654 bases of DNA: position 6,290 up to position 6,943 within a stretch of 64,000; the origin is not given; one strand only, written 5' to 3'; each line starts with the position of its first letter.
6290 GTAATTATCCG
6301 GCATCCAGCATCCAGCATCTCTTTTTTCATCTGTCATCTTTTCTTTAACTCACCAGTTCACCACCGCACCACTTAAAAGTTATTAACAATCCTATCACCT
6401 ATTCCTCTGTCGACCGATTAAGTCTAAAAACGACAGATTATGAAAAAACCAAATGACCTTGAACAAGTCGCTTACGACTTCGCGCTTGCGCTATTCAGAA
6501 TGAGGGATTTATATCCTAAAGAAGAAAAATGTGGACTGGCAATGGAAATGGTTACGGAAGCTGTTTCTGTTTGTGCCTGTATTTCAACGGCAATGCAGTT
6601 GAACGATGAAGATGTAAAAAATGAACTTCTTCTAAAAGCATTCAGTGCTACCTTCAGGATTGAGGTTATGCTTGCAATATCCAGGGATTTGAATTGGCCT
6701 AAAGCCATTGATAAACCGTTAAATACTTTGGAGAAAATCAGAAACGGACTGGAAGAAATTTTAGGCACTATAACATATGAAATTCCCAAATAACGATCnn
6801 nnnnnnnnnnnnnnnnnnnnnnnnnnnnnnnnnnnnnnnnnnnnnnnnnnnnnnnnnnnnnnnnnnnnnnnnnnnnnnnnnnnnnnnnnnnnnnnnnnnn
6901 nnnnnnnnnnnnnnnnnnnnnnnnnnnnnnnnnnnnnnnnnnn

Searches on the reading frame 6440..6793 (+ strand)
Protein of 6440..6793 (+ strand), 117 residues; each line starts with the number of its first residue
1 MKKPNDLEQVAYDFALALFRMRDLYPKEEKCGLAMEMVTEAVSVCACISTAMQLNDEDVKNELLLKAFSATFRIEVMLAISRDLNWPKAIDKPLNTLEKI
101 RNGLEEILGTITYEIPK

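Call 26: search_protein_families(library=pfam, proteins=[window:6440-6793:+])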
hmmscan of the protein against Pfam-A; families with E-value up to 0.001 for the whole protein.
window:6440-6793:+ (117 aa): 1 family
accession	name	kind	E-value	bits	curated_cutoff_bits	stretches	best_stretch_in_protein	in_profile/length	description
PF05635.17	23S_rRNA_IVP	-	6.2e-05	23.6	33.8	1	8-88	6-86/106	23S rRNA-intervening sequence protein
